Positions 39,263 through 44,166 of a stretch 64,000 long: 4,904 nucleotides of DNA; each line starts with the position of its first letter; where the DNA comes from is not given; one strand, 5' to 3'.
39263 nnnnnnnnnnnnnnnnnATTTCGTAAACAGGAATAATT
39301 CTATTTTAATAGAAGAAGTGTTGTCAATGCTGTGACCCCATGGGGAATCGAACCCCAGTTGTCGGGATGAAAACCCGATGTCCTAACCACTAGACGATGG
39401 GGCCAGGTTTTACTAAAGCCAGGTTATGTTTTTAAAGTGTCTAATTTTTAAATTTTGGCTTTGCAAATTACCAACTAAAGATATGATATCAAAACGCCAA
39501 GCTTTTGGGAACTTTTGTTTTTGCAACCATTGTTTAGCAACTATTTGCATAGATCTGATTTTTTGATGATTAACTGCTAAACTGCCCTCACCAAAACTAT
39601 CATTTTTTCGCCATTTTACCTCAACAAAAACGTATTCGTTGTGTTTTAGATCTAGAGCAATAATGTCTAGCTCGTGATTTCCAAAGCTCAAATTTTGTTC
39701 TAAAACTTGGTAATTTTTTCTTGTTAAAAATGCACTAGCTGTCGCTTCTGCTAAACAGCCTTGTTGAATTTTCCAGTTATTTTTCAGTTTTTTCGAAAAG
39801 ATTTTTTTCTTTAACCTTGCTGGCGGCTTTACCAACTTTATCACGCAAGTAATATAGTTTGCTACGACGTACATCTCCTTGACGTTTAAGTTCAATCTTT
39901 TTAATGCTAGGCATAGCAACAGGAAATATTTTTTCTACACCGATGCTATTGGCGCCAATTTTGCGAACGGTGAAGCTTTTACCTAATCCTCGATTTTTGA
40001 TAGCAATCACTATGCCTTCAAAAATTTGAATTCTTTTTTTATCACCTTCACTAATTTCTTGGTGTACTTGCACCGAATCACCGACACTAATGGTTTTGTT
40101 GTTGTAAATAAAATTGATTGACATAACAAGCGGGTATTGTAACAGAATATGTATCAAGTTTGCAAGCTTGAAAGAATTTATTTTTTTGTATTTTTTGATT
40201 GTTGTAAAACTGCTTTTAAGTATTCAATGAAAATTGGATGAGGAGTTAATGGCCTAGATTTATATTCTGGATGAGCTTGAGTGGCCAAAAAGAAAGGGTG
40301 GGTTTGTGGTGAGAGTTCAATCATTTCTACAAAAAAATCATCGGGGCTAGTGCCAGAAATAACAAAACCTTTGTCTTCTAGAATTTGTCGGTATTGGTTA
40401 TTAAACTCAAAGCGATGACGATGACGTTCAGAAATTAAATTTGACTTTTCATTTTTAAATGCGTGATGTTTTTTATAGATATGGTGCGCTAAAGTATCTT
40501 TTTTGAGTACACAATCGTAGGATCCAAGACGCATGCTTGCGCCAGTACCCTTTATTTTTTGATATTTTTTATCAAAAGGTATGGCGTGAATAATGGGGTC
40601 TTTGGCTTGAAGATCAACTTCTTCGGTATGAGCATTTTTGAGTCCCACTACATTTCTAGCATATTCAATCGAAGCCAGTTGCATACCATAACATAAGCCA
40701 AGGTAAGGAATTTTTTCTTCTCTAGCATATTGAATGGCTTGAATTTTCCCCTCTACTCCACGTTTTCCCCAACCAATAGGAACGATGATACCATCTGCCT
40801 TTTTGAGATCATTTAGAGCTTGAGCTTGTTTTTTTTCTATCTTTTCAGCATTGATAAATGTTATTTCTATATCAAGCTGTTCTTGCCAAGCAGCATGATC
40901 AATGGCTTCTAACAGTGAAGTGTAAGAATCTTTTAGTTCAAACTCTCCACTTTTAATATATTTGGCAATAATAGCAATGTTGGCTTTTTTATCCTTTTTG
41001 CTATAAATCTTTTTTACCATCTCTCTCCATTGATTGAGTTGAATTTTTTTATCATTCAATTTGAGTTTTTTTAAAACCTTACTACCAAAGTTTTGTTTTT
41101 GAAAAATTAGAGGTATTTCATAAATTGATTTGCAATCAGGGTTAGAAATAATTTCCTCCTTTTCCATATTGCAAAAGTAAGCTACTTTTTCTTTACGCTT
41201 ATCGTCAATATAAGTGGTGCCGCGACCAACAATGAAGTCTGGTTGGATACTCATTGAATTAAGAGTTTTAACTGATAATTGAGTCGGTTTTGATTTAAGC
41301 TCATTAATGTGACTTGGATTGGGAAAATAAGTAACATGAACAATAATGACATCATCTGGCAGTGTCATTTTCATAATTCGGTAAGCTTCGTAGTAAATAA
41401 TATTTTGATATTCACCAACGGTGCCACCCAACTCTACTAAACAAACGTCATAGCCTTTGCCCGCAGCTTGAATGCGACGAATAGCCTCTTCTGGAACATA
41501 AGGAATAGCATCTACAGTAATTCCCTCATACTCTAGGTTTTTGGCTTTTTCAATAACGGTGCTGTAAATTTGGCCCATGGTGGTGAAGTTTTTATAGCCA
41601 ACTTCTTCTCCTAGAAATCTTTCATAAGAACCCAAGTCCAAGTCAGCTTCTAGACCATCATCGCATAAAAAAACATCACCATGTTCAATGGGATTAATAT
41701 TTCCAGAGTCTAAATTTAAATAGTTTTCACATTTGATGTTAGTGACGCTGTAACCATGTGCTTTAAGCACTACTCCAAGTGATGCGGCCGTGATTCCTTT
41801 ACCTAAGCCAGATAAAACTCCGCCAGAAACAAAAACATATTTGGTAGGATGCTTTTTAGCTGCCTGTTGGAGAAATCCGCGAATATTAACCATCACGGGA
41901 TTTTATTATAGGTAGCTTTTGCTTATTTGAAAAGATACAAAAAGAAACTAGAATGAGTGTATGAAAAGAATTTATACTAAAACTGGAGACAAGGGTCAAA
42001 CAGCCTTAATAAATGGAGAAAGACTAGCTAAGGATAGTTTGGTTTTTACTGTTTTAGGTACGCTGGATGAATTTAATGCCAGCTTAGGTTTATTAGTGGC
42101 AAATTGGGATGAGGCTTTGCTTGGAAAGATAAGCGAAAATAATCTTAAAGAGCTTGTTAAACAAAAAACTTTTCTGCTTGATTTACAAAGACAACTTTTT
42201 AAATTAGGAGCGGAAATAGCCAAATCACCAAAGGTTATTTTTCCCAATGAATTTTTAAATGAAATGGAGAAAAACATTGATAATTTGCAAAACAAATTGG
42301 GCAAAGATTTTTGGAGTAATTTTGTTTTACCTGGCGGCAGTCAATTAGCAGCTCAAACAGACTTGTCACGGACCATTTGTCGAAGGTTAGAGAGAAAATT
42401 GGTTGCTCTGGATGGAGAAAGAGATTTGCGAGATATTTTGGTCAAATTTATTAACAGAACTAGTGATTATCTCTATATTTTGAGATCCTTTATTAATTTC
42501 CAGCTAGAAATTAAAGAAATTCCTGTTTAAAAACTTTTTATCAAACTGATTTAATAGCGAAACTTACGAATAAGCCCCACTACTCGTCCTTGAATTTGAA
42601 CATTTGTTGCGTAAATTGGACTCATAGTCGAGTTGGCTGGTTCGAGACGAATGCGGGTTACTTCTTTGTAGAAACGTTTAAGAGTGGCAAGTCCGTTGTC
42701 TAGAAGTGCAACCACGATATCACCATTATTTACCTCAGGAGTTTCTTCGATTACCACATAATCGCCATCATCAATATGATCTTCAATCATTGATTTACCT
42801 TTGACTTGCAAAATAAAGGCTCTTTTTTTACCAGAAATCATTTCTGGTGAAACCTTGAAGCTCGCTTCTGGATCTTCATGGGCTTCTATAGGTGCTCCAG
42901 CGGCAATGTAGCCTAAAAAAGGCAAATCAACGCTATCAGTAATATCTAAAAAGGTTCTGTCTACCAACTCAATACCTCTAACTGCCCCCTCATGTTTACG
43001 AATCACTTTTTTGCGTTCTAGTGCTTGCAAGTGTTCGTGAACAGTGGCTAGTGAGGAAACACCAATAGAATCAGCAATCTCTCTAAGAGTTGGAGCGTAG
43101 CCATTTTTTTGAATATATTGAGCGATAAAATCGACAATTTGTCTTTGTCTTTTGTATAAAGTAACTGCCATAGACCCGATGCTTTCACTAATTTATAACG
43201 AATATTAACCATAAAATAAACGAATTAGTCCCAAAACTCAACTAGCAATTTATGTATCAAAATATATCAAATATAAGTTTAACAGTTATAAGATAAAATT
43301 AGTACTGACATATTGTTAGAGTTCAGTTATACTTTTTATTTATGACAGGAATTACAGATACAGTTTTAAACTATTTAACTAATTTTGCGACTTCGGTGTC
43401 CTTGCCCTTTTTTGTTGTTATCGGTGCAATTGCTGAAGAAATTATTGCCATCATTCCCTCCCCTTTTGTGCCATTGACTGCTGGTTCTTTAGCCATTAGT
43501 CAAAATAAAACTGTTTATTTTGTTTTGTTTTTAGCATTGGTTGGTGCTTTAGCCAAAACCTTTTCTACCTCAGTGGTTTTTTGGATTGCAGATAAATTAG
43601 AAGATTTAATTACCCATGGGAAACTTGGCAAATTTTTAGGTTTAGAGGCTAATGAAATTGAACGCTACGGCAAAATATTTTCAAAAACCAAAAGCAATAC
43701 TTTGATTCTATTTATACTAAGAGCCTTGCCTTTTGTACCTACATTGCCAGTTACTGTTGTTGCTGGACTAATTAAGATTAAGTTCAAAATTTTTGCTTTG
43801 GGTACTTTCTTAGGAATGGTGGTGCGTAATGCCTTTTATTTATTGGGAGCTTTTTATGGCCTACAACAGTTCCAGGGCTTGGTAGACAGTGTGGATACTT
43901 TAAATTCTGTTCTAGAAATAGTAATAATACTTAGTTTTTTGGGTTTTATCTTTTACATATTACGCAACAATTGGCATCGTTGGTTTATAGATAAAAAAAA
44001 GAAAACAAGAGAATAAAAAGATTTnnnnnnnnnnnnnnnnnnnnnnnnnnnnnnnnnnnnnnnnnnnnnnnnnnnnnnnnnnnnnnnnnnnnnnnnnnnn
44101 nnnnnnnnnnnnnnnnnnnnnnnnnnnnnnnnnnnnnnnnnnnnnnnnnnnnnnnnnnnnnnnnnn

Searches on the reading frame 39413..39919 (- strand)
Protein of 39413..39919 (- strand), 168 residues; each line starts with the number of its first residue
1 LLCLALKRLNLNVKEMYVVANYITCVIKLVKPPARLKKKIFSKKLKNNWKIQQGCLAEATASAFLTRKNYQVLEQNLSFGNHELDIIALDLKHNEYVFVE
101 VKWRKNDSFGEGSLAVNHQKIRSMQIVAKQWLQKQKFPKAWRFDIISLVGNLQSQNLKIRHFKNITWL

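Call 10: search_protein_families(library=pfam, proteins=[window:39413-39919:-], max_evalue=0.001)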
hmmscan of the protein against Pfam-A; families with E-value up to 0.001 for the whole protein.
window:39413-39919:- (168 aa): 2 families
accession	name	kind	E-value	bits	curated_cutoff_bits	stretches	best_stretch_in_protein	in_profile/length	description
PF02021.23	UPF0102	-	4.6e-21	75.4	23.6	1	57-147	1-79/80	Uncharacterised protein family UPF0102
PF03008.20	DUF234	-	0.00027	21.7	22.5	1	81-105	67-91/100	Archaea bacterial proteins of unknown function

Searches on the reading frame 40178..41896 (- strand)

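Call 9: search_protein_families(library=pfam, proteins=[window:40178-41896:-], max_evalue=0.001)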
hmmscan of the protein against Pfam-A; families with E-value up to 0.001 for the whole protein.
window:40178-41896:- (572 aa): 4 families
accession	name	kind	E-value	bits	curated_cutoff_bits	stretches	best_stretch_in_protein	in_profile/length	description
PF06418.20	CTP_synth_N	-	5e-91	305.2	26.1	1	19-280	1-265/265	CTP synthase N-terminus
PF00117.34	GATase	-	1.6e-30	106.6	22.8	1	321-561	2-189/190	Glutamine amidotransferase class-I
PF07722.19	Peptidase_C26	-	1.1e-05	25.8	20.5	1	386-544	96-219/219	Peptidase C26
PF01656.29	CbiA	-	0.00022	21.6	25.4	0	29-286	8-54/125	CobQ/CobB/MinD/ParA nucleotide binding domain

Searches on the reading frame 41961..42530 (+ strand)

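Call 9: search_protein_families(library=pfam, proteins=[window:41961-42530:+], max_evalue=0.001)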
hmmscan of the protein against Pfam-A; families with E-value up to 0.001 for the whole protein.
window:41961-42530:+ (189 aa): 1 family
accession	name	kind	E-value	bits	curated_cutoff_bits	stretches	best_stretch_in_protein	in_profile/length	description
PF01923.23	Cob_adeno_trans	-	2e-43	148.9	24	1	4-175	1-168/171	Cobalamin adenosyltransferase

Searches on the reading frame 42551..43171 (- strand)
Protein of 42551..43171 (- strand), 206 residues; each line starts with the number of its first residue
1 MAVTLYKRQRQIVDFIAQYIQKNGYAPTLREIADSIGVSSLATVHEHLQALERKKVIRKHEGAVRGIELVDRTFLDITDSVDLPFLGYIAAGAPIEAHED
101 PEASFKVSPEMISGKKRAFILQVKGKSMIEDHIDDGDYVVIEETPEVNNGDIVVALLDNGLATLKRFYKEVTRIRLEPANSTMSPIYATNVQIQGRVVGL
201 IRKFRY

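Call 9: search_protein_families(library=pfam, proteins=[window:42551-43171:-], max_evalue=0.001)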
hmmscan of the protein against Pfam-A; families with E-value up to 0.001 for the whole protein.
window:42551-43171:- (206 aa): 3 families
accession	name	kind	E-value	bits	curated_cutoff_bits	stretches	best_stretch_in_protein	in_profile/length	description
PF00717.28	Peptidase_S24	-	2.2e-31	108.4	23.3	1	84-198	1-116/116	Peptidase S24-like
PF01726.22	LexA_DNA_bind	-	9.7e-20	70.6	23.7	1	5-66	4-65/65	LexA DNA binding domain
PF13412.12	HTH_24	-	0.0002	21.3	21.9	1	18-58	10-48/48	Winged helix-turn-helix DNA-binding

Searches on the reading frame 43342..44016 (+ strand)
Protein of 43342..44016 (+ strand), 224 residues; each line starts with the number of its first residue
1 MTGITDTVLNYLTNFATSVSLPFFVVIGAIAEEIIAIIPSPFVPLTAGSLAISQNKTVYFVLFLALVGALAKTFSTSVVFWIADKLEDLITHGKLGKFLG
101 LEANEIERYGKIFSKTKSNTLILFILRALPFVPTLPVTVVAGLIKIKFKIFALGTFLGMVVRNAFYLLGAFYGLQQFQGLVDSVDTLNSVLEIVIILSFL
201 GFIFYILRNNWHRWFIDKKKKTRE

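Call 9: search_protein_families(library=pfam, proteins=[window:43342-44016:+], max_evalue=0.001)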
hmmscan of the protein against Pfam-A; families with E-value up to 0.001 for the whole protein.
window:43342-44016:+ (224 aa): 1 family
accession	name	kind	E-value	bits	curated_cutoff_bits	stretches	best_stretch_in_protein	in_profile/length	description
PF09335.16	VTT_dom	-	1.4e-13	51.8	33.9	1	63-167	18-118/123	VTT domain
